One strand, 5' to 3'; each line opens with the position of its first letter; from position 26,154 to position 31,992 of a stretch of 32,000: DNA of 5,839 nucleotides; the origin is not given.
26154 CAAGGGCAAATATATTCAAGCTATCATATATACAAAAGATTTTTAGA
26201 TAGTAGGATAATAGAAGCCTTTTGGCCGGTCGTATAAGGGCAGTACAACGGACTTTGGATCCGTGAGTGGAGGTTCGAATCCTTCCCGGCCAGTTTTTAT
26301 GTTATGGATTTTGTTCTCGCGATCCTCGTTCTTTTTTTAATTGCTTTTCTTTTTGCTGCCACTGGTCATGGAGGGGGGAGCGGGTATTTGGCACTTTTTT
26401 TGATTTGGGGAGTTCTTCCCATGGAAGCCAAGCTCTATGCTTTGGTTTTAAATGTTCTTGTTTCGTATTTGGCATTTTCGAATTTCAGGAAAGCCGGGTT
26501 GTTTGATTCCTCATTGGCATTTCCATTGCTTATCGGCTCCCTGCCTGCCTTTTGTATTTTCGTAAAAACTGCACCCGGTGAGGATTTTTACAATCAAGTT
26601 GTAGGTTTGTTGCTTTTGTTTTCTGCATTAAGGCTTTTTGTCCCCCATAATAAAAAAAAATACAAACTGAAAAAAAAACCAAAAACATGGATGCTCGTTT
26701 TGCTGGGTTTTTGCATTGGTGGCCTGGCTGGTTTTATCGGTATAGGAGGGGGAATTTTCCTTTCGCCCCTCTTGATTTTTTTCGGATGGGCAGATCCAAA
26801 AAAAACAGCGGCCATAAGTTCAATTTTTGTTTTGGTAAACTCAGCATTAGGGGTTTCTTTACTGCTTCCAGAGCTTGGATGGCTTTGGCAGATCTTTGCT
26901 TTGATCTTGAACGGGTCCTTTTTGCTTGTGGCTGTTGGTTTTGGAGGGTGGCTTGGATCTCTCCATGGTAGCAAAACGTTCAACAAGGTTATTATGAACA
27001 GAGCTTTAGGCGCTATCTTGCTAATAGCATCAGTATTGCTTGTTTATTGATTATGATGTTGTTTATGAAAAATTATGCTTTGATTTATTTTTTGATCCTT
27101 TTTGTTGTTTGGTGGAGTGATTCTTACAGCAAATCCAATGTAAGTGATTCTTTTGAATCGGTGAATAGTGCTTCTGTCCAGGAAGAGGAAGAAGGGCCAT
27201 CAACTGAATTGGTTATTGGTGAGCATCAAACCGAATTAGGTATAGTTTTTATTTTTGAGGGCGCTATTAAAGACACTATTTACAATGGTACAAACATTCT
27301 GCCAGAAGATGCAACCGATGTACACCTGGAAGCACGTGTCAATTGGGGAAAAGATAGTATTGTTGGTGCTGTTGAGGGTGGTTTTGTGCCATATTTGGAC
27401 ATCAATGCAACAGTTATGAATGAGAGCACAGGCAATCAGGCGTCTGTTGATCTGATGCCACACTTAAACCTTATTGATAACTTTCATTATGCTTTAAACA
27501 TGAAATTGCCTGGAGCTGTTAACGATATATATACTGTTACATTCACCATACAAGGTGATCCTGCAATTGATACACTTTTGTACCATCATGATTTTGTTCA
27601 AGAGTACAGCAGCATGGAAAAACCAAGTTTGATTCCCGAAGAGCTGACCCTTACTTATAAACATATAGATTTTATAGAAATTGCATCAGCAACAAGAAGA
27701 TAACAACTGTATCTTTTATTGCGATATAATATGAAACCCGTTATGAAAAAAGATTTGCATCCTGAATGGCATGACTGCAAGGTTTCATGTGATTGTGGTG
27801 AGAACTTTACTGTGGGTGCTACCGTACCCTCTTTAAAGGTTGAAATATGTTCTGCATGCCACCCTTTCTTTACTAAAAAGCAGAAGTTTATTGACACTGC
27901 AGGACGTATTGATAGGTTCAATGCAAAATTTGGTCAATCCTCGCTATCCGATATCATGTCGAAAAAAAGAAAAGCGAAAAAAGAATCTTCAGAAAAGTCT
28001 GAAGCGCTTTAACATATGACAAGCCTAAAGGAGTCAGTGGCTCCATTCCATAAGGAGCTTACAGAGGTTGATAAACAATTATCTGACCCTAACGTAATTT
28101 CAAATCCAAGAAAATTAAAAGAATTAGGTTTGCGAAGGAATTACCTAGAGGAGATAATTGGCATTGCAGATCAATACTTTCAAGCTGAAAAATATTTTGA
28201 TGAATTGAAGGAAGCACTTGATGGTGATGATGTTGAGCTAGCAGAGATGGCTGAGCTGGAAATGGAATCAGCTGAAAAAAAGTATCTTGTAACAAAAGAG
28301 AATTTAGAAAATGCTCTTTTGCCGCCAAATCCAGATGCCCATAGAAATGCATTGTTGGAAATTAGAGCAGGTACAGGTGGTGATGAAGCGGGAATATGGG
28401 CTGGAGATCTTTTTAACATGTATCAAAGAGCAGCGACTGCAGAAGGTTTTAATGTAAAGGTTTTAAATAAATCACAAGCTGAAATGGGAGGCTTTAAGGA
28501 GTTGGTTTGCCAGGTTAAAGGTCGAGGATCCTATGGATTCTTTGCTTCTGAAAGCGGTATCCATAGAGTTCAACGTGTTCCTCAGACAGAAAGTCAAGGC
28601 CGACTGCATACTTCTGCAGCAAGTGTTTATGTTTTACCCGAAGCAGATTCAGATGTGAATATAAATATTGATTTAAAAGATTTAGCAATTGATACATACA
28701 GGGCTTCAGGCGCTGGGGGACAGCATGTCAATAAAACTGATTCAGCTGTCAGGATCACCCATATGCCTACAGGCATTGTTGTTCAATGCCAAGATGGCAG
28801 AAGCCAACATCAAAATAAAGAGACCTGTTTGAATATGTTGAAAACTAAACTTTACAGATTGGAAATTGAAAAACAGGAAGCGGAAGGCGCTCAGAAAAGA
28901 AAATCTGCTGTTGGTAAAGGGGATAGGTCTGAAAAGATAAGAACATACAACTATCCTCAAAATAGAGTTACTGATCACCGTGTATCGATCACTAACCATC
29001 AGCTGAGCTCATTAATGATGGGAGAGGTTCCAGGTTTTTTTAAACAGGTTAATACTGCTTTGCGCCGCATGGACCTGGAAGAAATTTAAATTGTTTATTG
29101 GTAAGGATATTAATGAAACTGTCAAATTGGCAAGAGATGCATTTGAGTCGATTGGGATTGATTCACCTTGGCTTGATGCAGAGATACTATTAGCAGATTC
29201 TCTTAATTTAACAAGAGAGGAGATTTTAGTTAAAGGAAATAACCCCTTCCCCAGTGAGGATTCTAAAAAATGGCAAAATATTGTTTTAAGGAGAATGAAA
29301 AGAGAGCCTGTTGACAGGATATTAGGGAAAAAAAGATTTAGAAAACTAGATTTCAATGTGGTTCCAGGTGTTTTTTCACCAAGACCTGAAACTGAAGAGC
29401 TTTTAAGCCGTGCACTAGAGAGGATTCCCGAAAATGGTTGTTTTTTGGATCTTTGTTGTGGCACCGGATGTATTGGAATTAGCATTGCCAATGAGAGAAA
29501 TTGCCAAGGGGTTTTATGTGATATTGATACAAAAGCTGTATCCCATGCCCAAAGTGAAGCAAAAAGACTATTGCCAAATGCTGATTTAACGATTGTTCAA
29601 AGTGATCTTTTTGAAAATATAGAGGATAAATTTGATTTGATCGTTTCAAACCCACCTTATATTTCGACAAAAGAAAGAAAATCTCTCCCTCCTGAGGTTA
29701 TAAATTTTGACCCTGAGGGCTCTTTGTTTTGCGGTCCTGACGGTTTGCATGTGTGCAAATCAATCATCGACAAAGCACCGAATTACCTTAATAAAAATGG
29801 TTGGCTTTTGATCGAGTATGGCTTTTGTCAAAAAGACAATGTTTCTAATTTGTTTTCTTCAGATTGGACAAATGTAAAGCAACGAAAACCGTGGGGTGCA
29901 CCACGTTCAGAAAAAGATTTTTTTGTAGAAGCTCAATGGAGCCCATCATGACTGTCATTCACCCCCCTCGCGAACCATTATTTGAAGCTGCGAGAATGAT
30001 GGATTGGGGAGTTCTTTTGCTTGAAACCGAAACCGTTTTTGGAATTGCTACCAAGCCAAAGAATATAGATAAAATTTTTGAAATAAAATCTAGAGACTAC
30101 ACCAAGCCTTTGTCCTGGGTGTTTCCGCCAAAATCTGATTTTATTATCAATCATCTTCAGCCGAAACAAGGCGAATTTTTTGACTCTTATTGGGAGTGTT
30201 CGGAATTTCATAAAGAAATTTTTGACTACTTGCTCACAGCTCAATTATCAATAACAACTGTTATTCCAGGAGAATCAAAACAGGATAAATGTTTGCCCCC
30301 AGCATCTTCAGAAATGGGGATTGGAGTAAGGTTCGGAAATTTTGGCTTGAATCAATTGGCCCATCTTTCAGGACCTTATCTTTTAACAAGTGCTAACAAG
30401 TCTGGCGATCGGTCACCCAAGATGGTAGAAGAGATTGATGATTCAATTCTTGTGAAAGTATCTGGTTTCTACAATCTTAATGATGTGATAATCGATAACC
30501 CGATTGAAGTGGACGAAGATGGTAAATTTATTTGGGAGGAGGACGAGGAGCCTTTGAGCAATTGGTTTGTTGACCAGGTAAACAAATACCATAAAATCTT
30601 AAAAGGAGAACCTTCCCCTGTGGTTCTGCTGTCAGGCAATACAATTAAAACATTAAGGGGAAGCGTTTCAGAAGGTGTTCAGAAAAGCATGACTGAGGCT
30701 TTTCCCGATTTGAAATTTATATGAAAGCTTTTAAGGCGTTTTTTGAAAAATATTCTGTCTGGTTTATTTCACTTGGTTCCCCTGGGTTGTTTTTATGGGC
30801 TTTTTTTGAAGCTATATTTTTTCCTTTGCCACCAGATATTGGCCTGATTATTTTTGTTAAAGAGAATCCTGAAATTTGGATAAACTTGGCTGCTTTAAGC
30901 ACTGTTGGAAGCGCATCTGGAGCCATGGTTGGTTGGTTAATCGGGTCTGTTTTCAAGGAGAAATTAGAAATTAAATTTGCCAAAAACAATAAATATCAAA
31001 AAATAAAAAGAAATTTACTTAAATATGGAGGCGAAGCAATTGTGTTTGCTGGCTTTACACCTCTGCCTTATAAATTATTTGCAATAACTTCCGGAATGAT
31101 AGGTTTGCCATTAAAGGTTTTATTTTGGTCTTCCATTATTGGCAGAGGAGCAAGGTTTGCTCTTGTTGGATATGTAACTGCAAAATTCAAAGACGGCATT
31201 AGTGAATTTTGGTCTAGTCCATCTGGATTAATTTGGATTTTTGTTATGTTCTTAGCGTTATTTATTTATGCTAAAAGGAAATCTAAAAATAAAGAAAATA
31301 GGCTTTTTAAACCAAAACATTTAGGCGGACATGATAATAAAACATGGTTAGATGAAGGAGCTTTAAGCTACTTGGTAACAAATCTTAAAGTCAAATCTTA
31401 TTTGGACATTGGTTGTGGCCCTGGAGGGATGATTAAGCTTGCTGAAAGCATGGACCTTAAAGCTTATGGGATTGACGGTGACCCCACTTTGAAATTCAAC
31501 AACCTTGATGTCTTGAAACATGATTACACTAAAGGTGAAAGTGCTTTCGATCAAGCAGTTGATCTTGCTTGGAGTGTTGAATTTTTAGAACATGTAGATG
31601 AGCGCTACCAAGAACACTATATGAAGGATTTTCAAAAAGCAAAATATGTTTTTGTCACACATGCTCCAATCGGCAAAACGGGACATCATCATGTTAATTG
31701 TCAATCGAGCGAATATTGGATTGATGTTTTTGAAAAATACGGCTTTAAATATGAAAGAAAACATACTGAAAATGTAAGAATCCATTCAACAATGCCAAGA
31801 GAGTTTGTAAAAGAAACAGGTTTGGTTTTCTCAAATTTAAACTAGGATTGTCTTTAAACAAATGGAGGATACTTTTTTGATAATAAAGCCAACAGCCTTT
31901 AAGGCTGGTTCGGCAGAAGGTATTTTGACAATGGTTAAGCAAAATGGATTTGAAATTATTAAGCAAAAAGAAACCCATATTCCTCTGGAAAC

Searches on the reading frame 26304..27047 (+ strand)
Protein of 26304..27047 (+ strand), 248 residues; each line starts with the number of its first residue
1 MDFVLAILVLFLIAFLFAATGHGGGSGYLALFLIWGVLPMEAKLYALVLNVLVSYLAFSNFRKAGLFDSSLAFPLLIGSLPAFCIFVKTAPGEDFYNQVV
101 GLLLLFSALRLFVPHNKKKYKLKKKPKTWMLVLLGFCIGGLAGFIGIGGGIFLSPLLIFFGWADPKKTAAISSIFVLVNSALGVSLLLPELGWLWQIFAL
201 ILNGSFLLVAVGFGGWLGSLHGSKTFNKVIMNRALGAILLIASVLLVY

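Call 17: search_protein_families(library=pfam, proteins=[window:26304-27047:+], max_evalue=0.001)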
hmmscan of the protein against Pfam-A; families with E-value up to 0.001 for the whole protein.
window:26304-27047:+ (248 aa): 1 family
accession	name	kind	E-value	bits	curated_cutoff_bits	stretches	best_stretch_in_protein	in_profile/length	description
PF01925.25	TauE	-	1.3e-25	90.9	32.6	1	7-244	2-235/237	Sulfite exporter TauE/SafE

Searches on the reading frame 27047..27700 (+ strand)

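Call 17: search_protein_families(library=pfam, proteins=[window:27047-27700:+], max_evalue=0.001)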
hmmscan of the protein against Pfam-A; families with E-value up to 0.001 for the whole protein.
window:27047-27700:+ (218 aa): 1 family
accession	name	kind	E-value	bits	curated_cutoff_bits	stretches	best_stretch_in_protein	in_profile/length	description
PF10634.15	Iron_transport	-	4.9e-25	88.9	21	1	53-187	3-133/150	Fe2+ transport protein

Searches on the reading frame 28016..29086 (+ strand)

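Call 17: search_protein_families(library=pfam, proteins=[window:28016-29086:+], max_evalue=0.001)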
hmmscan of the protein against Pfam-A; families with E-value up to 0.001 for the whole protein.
window:28016-29086:+ (357 aa): 2 families
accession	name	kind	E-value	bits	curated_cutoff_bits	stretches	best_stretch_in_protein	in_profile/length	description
PF03462.23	PCRF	-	5e-60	203.1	24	1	12-204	2-194/194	PCRF domain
PF00472.26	RF-1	-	1.8e-45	154.1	35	1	213-322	2-116/116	RF-1 domain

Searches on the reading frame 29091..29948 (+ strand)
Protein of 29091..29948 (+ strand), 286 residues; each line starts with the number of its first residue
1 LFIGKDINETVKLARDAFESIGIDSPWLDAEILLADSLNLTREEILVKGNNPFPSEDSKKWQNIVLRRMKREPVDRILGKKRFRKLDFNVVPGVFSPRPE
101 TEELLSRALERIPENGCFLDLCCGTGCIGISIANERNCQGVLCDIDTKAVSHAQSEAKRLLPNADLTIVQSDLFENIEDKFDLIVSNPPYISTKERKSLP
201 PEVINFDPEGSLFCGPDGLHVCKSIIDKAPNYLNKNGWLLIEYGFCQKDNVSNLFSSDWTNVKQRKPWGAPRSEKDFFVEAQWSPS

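Call 17: search_protein_families(library=pfam, proteins=[window:29091-29948:+], max_evalue=0.001)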
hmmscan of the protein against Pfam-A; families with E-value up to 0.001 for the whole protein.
window:29091-29948:+ (286 aa): 10 families
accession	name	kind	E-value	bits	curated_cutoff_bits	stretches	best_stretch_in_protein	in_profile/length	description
PF05175.20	MTS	-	4.6e-19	69.1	23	1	87-195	3-113/170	Methyltransferase small domain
PF17827.6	PrmC_N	-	2.9e-16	60.2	23.4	1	11-79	3-71/71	PrmC N-terminal domain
PF13847.12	Methyltransf_31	-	2.5e-10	40.7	27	1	118-245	7-113/145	Methyltransferase domain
PF13649.12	Methyltransf_25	-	4.3e-08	34.2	27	1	119-196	2-82/97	Methyltransferase domain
PF08242.18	Methyltransf_12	-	3.3e-07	31.4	30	1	119-187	1-72/98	Methyltransferase domain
PF13489.12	Methyltransf_23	-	2.2e-06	27.9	27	1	102-243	10-118/164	Methyltransferase domain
PF03602.21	Cons_hypoth95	-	4.6e-06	26.9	24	1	98-194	22-127/182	Conserved hypothetical protein 95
PF07669.17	Eco57I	-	8.6e-05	23.1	25.3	1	169-198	60-92/171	Eco57I restriction-modification methylase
PF06325.19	PrmA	-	0.00035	20.6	22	1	108-187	154-233/296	Ribosomal protein L11 methyltransferase (PrmA)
PF01170.24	UPF0020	-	0.00041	20.5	22.3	0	136-191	75-132/197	RMKL-like, methyltransferase domain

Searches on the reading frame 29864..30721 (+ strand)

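Call 17: search_protein_families(library=pfam, proteins=[window:29864-30721:+], max_evalue=0.001)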
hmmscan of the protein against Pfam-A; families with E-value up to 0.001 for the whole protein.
window:29864-30721:+ (286 aa): 1 family
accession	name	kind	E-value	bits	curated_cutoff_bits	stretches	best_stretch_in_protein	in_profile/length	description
PF01300.24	Sua5_yciO_yrdC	-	3.4e-11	43.4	25.1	1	49-202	7-150/178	Telomere recombination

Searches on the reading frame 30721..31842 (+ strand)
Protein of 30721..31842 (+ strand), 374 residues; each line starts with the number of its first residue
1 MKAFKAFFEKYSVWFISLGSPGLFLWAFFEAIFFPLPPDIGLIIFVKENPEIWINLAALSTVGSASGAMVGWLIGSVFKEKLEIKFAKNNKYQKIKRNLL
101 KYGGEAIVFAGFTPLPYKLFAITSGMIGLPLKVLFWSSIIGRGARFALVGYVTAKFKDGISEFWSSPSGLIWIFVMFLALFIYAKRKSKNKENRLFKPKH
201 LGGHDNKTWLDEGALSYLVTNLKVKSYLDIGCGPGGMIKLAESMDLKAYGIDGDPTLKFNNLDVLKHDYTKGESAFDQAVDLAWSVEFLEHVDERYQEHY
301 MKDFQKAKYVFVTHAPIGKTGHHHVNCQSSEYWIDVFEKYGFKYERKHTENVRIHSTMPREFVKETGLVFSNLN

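Call 17: search_protein_families(library=pfam, proteins=[window:30721-31842:+], max_evalue=0.001)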
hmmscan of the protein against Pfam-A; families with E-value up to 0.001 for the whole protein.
window:30721-31842:+ (374 aa): 3 families
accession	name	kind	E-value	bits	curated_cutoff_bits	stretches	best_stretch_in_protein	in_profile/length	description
PF09335.16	VTT_dom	-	1.7e-11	45.1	33.9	1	56-152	19-120/123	VTT domain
PF13489.12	Methyltransf_23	-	8.1e-07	29.4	27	1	219-306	17-106/164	Methyltransferase domain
PF08241.18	Methyltransf_11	-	0.00015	22.8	21.2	1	228-296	1-77/95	Methyltransferase domain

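Call 50: find_encoding_contigs(protein=window:30721-31842:+, flank=10000, max_places=1)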
Protein window:30721-31842:+ (374 aa): 9 contigs read that carry it; 1 place shown.
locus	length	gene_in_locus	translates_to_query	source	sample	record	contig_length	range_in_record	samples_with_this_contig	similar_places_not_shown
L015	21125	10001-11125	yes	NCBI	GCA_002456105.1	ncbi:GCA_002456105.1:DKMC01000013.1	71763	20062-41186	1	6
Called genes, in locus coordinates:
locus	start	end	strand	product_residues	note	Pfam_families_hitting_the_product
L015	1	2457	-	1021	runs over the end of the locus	PF02897:Peptidase_S9_N, PF00326:Peptidase_S9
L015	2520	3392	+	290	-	PF00480:ROK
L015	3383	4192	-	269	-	PF00106:adh_short, PF01370:Epimerase (weak), PF08643:DUF1776, PF08659:KR, PF13561:adh_short_C2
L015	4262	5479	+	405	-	-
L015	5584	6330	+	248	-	PF01925:TauE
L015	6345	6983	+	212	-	PF10634:Iron_transport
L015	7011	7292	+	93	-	PF01197:Ribosomal_L31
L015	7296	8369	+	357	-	PF03462:PCRF, PF00472:RF-1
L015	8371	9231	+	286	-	PF17827:PrmC_N, PF03602:Cons_hypoth95 (weak), PF05175:MTS, PF13489:Methyltransf_23 (weak), PF13847:Methyltransf_31, PF08242:Methyltransf_12 (weak), PF13649:Methyltransf_25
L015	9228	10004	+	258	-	PF01300:Sua5_yciO_yrdC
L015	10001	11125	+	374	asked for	PF09335:VTT_dom, PF13489:Methyltransf_23 (weak)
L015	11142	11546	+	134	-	PF00334:NDK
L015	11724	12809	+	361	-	PF00268:Ribonuc_red_sm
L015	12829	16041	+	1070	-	PF03477:ATP-cone, PF00317:Ribonuc_red_lgN, PF02867:Ribonuc_red_lgC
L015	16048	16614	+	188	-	PF22769:DCD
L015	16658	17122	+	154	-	PF00436:SSB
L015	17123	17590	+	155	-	PF02464:CinA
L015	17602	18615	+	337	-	PF00154:RecA_N, PF08423:Rad51, PF01637:ATPase_2 (weak), PF06745:ATPase (weak), PF21096:RecA_C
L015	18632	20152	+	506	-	PF12072:RNase_Y_N, PF00013:KH_1 (faint), PF08668:HDOD (faint), PF01966:HD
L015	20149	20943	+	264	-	PF13277:YmdB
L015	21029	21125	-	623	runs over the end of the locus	PF16177:ACAS_N, PF00501:AMP-binding, PF13193:AMP-binding_C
